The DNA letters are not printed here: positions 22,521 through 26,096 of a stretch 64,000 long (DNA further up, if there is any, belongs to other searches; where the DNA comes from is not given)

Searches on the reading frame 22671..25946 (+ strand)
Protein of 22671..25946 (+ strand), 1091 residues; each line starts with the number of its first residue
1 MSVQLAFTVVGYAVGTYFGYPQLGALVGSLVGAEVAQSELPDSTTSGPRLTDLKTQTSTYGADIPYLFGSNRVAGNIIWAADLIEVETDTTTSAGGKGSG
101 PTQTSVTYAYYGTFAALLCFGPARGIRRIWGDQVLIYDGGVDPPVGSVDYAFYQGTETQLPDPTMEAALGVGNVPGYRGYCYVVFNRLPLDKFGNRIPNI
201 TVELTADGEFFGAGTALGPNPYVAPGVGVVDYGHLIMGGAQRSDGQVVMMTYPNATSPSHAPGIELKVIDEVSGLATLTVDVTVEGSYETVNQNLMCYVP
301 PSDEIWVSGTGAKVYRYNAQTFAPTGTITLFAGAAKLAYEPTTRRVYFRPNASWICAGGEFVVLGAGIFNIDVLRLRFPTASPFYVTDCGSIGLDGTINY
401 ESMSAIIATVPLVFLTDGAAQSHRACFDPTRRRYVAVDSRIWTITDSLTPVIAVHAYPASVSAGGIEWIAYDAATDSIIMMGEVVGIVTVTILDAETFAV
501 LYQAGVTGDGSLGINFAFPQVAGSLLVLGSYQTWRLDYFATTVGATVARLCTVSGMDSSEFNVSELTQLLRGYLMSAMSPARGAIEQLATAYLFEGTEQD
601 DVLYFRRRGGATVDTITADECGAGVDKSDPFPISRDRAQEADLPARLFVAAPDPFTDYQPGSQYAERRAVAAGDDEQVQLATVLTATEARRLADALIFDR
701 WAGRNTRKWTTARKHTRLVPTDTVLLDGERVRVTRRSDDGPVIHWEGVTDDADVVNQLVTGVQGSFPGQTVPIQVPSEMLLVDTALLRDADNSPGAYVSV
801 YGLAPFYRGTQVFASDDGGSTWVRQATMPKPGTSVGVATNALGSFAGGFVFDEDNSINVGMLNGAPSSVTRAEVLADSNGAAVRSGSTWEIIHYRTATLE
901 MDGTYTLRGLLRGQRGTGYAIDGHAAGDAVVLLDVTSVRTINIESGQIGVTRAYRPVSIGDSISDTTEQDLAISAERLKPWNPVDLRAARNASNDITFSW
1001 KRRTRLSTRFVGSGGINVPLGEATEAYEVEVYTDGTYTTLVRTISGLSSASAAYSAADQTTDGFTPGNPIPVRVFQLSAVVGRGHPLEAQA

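Call 86: search_dna_similar(query=window:22671-25946:+, collection=phages, mode=protein, max_rows=12)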
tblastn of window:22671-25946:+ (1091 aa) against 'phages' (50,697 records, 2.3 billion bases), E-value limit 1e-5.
Records with a match: 123; places in all: 159; records where one place covers at least 80% of the query: 0.
Best place of each record, by identity: <60% 123.
By first word of the organism name: Caulobacter 39; Rhodobacter 24; Xanthomonas 9; Brevundimonas 8; Roseobacter 7; Alteromonas 5; Bacteriophage 4; Dinoroseobacter 4; Tetraselmis 3; Caudoviricetes 3; and 12 more.
By host as written in the record: Rhodobacter capsulatus YW1 23; Caulobacter vibrioides CB15 22; - 11; Caulobacter vibrioides 6; Caulobacter crescentus 6; Caulobacter crescentus NA1000 6; Brevundimonas pondensis LVF1 6; Xanthomonas translucens pv. translucens (DSM 18974) 6; and 23 more.
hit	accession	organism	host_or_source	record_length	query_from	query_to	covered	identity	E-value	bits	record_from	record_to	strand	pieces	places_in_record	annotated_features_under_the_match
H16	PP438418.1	Microcystis phage Mwe-JY26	Microcystis wesenbergii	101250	4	1086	68%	35.8%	3e-50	356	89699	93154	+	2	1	hypothetical protein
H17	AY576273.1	Alphaproteobacteria phage PhiJL001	-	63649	21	1084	67%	36.5%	9e-51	364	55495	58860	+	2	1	gp86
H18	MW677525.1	Rhodobacter phage RcSimone-Hastad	Rhodobacter capsulatus SB1003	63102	5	1087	76%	29.8%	2e-31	269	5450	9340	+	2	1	5: GTA TIM barrel-like domain protein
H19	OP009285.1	Rhodobacter phage RcRudolph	Rhodobacter capsulatus YW1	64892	5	1087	74%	30.0%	3e-31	258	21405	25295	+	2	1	GTA TIM-barrel-like domain protein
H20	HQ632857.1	Tetraselmis viridis virus S20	Tetraselmis viridis Rouch (Chlorophyta)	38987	22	1088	68%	32.4%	4e-35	270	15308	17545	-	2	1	hypothetical protein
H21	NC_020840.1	Tetraselmis viridis virus S20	Tetraselmis viridis Rouch (Chlorophyta)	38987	22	1088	68%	32.4%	4e-35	270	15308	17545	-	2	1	tail protein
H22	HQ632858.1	Tetraselmis viridis virus SI1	Tetraselmis viridis Rouch (Chlorophyta)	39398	22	1088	68%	32.4%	4e-35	270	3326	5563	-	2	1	hypothetical protein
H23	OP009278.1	Rhodobacter phage RcMamaDuck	Rhodobacter capsulatus YW1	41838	5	1084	69%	31.3%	2e-30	230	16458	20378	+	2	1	GTA TIM-barrel-like domain protein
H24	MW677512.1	Rhodobacter phage RcFrancesLouise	Rhodobacter capsulatus YW1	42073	5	1084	69%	31.3%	2e-30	230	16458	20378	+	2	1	22: GTA TIM barrel-like domain protein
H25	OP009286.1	Rhodobacter phage RcSwan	Rhodobacter capsulatus YW1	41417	5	1084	69%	31.3%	4e-30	229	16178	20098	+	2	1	GTA TIM-barrel-like domain protein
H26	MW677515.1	Rhodobacter phage RcHotPocket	Rhodobacter capsulatus YW1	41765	5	1084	69%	31.3%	4e-30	229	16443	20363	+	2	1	22: GTA TIM barrel-like domain protein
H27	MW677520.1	Rhodobacter phage RcOceanus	Rhodobacter capsulatus YW1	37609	5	1084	69%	31.2%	2e-29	227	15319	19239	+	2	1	20: GTA TIM barrel-like domain protein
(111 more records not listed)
